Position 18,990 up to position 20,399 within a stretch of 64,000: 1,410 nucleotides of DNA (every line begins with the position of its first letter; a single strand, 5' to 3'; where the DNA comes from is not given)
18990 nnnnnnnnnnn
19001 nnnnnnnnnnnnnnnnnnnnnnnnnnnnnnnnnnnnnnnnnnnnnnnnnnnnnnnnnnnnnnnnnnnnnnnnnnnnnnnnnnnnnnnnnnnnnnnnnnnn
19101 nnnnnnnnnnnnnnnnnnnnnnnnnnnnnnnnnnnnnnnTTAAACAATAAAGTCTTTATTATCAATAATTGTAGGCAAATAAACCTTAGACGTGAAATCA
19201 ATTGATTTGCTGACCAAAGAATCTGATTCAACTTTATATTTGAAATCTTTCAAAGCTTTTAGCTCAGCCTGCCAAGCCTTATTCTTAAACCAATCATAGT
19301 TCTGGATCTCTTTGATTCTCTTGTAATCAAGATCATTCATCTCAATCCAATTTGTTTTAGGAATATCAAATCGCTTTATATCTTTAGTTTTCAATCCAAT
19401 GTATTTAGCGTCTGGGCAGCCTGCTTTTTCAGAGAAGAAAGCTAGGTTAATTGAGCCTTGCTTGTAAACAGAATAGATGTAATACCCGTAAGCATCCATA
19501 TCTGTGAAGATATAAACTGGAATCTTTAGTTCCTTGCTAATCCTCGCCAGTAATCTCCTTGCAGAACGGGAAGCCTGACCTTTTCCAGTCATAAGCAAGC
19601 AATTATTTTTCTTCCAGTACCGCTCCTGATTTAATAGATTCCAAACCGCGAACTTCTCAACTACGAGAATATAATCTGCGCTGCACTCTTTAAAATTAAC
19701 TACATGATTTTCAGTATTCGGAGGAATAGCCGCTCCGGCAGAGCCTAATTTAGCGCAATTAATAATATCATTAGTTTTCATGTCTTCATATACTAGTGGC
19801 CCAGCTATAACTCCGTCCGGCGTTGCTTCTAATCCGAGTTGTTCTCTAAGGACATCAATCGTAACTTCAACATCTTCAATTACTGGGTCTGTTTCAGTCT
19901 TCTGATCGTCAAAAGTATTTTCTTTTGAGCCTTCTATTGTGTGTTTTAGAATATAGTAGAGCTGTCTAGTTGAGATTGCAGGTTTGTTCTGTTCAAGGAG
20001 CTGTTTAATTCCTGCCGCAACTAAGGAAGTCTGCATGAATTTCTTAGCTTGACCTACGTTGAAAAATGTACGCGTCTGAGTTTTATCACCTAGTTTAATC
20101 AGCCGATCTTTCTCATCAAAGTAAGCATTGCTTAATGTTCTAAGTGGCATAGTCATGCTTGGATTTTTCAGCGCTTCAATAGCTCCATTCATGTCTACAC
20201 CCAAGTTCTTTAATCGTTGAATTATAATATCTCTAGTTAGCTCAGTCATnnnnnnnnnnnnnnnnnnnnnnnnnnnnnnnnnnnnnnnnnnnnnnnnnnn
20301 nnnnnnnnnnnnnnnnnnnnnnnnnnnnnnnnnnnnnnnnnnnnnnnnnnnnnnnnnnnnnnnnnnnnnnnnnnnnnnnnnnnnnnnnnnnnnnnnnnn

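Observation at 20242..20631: Unannotated Cys/His-rich ORF wedged between top6B and top6A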

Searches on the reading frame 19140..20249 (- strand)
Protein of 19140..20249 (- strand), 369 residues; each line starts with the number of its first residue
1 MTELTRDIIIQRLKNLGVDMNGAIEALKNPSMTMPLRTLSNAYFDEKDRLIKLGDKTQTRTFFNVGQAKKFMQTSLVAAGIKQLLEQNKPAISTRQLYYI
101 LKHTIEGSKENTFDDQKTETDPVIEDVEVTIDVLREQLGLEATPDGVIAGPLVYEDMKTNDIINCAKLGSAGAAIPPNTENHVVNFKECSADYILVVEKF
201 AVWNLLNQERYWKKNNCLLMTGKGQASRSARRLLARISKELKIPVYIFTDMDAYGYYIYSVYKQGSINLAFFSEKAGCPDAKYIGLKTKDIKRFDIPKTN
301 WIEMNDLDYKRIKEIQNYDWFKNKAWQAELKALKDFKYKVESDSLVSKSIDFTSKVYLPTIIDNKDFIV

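Call 3: search_protein_families(library=pfam, proteins=[window:19140-20249:-], max_evalue=1)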
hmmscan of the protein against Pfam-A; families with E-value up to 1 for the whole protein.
window:19140-20249:- (369 aa): 4 families
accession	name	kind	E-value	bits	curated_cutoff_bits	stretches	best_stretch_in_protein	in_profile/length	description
PF21180.3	TOP6A-Spo11_Toprim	-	1.8e-54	184.7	24.1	1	193-360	1-168/170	Topoisomerase 6 subunit A/Spo11, Toprim domain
PF04406.19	TP6A_N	-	2e-11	44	26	1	69-139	1-61/62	Type IIB DNA topoisomerase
PF20768.2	Topo_VI_alpha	-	0.00014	22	23.6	1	147-189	6-49/50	All-beta domain in DNA topoisomerase VI alpha subunit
PF23947.1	DUF7281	-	0.017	15.2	27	1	184-258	35-109/183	Domain of unknown function (DUF7281)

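Call 4: search_protein_families(library=ncbifam, proteins=[window:19140-20249:-], max_evalue=1)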
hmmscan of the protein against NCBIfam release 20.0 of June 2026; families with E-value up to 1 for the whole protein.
window:19140-20249:- (369 aa): 6 families
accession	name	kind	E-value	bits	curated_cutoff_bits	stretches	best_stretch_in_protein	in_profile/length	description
NF003333.0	PRK04342.1-2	equivalog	6.8e-151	502.3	465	1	8-368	10-366/367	DNA topoisomerase IV subunit A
NF003336.0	PRK04342.1-5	equivalog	1.7e-98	329.9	531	1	5-368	12-385/386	DNA topoisomerase IV subunit A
NF003335.0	PRK04342.1-4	equivalog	1.1e-64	218.6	424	1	6-349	15-349/373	DNA topoisomerase VI subunit A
NF003334.0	PRK04342.1-3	equivalog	6.2e-64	216.2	658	1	5-363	4-349/354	DNA topoisomerase IV subunit A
NF003337.0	PRK04342.1-6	equivalog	5e-63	213.4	675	1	4-365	10-365/370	DNA topoisomerase IV subunit A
NF003332.0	PRK04342.1-1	equivalog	1.5e-57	195.2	538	1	11-364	13-359/363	DNA topoisomerase IV subunit A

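Call 16: find_related_loci(query=window:19140-20249:-, collection=genome_contigs, flank=4000)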
Query window:19140-20249:- (369 aa) in genome_contigs; peptide patterns used: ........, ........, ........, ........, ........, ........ (x = any residue, [..] = any of these).
317 stretches matched a pattern; 172 encode a relative of the query (tblastn E <= 1e-3); the best 80 are kept; 80 distinct loci.
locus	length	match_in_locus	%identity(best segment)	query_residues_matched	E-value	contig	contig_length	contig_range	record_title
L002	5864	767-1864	74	3-368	0e+0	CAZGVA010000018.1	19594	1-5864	MAG TPA_asm: Candidatus Woesearchaeota archaeon isolate SRP104257_co1_408 genome assembly, contig: NODE_1540_length_1959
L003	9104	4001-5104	73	1-368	0e+0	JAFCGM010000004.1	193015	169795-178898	Candidatus Pacearchaeota archaeon isolate Meg22_810_Bin_162 Meg22_810_Bin_162_scaffold_582, whole genome shotgun sequenc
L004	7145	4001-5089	74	6-368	0e+0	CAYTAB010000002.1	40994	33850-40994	MAG TPA_asm: Candidatus Woesearchaeota archaeon isolate binchicken_co256_33 genome assembly, contig: NODE_1271_length_40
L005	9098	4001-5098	65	1-368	1e-166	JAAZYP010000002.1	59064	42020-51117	MAG: Nanoarchaeota archaeon isolate bin62s NODE_2_length_59064_cov_17.427308, whole genome shotgun sequence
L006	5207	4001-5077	66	9-368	4e-167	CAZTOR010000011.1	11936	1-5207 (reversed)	MAG TPA_asm: Candidatus Woesearchaeota archaeon isolate SRP077602_co3_552 genome assembly, contig: NODE_8402_length_1193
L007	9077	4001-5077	65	9-368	4e-163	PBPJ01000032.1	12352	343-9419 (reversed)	MAG: Candidatus Woesearchaeota archaeon isolate RS366 33061, whole genome shotgun sequence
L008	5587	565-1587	65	28-368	4e-158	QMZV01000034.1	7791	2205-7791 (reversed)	MAG: Candidatus Aenigmatarchaeota archaeon isolate B34_G15 B34_Guay15_scaffold_03205, whole genome shotgun sequence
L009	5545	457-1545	60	5-368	1e-153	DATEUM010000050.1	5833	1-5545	MAG TPA_asm: Candidatus Nanoarchaeia archaeon isolate SMAG_U8341 k141_2881221, whole genome shotgun sequence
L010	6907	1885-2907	62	28-368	1e-151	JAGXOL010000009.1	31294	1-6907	Candidatus Aenigmarchaeota archaeon LH_S7 NODE_9_length_31294_cov_94.276705, whole genome shotgun sequence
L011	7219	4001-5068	62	11-368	3e-150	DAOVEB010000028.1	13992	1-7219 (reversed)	MAG TPA_asm: Candidatus Parvarchaeota archaeon isolate CSMAG_1072 CSMAG_1072_k141_2490978_length_13992_cov_19.0000, whol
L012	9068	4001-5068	61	9-368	2e-144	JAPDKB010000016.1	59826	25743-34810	MAG: archaeon isolate S5B5_HD70 c_000000000191, whole genome shotgun sequence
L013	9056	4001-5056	58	1-368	1e-140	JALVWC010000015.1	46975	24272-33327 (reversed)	MAG: Nanobdellati archaeon isolate M10_metabat1_scaf2bin.076 M10_NODE_242_length_46975_cov_2.606899, whole genome shotgu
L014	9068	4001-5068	59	9-368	2e-140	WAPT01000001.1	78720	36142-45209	MAG: Nanobdellati archaeon isolate S144_79_esom k151_373112, whole genome shotgun sequence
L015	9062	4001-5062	49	11-368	1e-117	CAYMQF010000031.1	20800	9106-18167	MAG TPA_asm: uncultured Phycisphaeraceae bacterium isolate SRP216583_co2_130 genome assembly, contig: NODE_1776_length_2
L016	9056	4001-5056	50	13-368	9e-117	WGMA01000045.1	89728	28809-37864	MAG: Phycisphaera sp. isolate RI_212 c_000000101088, whole genome shotgun sequence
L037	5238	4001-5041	49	10-359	6e-110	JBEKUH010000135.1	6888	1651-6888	MAG: Tepidisphaeraceae bacterium isolate SPRUCE 577 SPRUCE_577_135, whole genome shotgun sequence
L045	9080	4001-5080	46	5-368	2e-108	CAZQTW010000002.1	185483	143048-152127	MAG TPA_asm: uncultured Planctomycetales bacterium isolate SRP167436_co1_220 genome assembly, contig: NODE_25_length_185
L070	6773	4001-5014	48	28-368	2e-103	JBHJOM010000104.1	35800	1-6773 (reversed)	MAG: Phycisphaerae bacterium isolate al_S1C2025 S1Ck119_859194, whole genome shotgun sequence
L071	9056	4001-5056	46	12-368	2e-103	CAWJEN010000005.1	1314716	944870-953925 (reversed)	MAG: uncultured Planctomycetota bacterium isolate MFD03250.bin.1.169 genome assembly, contig: contig_4654, whole genome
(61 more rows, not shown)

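Call 28: search_protein_families(library=phrogs, proteins=[L002:472-765:+], max_evalue=1)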
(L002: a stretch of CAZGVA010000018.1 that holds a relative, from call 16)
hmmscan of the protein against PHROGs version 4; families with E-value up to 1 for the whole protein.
L002:472-765:+ (97 aa): 2 families
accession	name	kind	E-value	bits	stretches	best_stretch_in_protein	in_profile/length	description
phrog_2721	-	unknown function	0.13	12.7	1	29-81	113-164/247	-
phrog_16195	-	unknown function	0.23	12.2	1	9-30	18-37/42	-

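Call 29: search_protein_families(library=pfam, proteins=[L002:472-765:+], max_evalue=10)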
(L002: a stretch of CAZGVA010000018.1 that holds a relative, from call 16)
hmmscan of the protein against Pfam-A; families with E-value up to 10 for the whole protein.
L002:472-765:+ (97 aa): 0 families

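Call 32: find_related_loci(query=window:19140-20249:-, collection=metagenome_contigs, flank=3000)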
Query window:19140-20249:- (369 aa) in metagenome_contigs; peptide patterns used: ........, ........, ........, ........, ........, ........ (x = any residue, [..] = any of these).
242 stretches matched a pattern; 125 encode a relative of the query (tblastn E <= 1e-3); the best 80 are kept; 80 distinct loci.
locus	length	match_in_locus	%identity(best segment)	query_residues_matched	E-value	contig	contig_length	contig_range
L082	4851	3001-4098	76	3-368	0e+0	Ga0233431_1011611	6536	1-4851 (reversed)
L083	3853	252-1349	75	3-368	0e+0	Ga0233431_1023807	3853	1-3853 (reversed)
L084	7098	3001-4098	74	3-368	0e+0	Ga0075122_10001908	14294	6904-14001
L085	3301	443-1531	73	6-368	0e+0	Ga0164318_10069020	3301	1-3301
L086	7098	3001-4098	65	1-368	4e-168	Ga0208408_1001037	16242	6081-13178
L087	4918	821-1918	65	1-368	2e-169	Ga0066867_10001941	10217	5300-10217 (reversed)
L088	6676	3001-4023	65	28-368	5e-158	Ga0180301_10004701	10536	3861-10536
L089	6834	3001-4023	65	28-368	5e-158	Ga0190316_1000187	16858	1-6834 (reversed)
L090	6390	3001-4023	65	28-368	2e-158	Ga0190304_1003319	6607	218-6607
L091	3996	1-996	67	36-368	3e-159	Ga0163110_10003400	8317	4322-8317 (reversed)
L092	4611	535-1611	66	9-368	2e-171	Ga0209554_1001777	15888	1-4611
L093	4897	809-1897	60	5-368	3e-153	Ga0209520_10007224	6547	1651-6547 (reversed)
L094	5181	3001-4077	61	9-368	8e-152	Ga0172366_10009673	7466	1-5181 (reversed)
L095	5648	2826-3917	59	4-368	7e-144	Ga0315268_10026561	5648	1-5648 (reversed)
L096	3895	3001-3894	64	9-308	2e-132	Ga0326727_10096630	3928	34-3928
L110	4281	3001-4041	49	10-359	4e-110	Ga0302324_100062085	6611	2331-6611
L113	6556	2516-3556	49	10-359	4e-110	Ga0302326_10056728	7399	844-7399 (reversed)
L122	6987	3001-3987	51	28-359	1e-108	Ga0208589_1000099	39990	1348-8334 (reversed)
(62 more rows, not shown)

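Call 39: search_protein_families(library=pfam, proteins=[L037:3506-3733:+, L037:3730-3936:+, L071:3271-3591:+, L071:3606-3950:+, L122:2284-2685:+, L122:2682-2882:+, L070:3446-3829:+, L045:3068-3445:-, L045:3442-3687:-, L070:1616-2014:+], max_evalue=0.01)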
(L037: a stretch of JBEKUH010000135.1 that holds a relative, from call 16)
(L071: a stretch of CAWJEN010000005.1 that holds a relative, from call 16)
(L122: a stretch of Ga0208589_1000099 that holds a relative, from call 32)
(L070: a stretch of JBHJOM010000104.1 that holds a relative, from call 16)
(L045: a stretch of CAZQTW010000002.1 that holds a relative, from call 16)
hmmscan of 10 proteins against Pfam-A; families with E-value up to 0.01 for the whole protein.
L037:3506-3733:+ (75 aa): 3 families
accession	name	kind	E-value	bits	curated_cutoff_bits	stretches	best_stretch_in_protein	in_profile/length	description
PF15919.11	HicB_lk_antitox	-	1.2e-06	29.1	27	1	13-68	3-58/123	HicB_like antitoxin of bacterial toxin-antitoxin system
PF21748.3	UPF0150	-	2.1e-06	28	27.3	1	19-60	17-58/64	UPF0150-like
PF08972.17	DUF1902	-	9.6e-05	22.9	22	1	14-56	6-48/74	Domain of unknown function (DUF1902)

L037:3730-3936:+ (68 aa): 1 family
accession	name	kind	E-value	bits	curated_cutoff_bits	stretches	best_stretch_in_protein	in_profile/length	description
PF07927.17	HicA_toxin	-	5.3e-18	65.3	27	1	6-63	1-58/58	HicA toxin of bacterial toxin-antitoxin,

L071:3271-3591:+ (106 aa): 4 families
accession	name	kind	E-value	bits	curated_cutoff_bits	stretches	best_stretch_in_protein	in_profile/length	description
PF01909.29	NTP_transf_2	-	7e-12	46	21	1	27-104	8-91/93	Nucleotidyltransferase domain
PF18765.7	Polbeta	-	4.2e-07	30.5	26.9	1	24-89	3-70/93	Polymerase beta, Nucleotidyltransferase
PF22600.2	MTPAP-like_central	-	0.0045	17.5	27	1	33-63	39-69/139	Poly(A) RNA polymerase, mitochondrial-like, central palm domain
PF10620.15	MdcG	-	0.005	17.2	26.5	0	34-85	29-85/121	Phosphoribosyl-dephospho-CoA transferase MdcG C-terminal domain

L071:3606-3950:+ (114 aa): 2 families
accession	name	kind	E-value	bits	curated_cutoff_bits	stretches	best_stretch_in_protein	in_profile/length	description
PF01934.22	HepT-like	-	5.7e-16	58.8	23.5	1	12-102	2-119/120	Ribonuclease HepT-like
PF14166.11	YueH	-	0.0049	17.1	27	1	57-102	30-75/79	YueH-like protein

L122:2284-2685:+ (133 aa): 1 family
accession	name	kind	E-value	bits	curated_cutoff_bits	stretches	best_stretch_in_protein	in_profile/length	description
PF22014.2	DUF6932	-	5.1e-23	82.5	27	1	3-131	1-141/142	Family of unknown function (DUF6932)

L122:2682-2882:+ (66 aa): 0 families

L070:3446-3829:+ (127 aa): 1 family
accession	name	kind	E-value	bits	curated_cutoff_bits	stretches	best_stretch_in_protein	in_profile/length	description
PF13366.12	PDDEXK_3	-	2.3e-39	134.8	22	1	4-121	1-117/117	PD-(D/E)XK nuclease superfamily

L045:3068-3445:- (125 aa): 2 families
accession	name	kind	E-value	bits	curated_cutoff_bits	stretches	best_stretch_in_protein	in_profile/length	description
PF01850.27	PIN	-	9e-14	52.6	23.6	1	2-117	1-115/120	PIN domain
PF10130.15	PIN_2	-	6e-05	23.7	22.4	1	54-118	54-117/133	PIN domain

L045:3442-3687:- (81 aa): 1 family
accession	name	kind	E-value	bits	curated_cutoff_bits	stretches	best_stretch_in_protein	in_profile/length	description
PF02604.26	PhdYeFM_antitox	-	2.4e-05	24.4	29.8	1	8-54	3-50/74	Antitoxin Phd_YefM, type II toxin-antitoxin system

L070:1616-2014:+ (132 aa): 1 family
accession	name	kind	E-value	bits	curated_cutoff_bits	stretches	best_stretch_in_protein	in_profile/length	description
PF22014.2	DUF6932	-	5.4e-22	79.2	27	1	3-130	1-141/142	Family of unknown function (DUF6932)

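Call 40: search_protein_families(library=padloc, proteins=[L002:472-765:+], max_evalue=1)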
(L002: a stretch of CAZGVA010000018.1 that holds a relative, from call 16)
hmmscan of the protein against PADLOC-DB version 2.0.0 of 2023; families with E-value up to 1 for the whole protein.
L002:472-765:+ (97 aa): 0 families

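Call 43: find_homologous_proteins(query=L002:472-765:+, max_evalue=0.1)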
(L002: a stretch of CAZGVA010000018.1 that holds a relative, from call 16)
Query L002:472-765:+ (97 aa): 1 proteins with E <= 0.1 among 2 candidates.
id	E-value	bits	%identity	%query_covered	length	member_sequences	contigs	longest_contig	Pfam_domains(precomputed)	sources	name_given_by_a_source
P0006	2.2e-55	202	100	100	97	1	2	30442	-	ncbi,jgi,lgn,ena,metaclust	metaclust:\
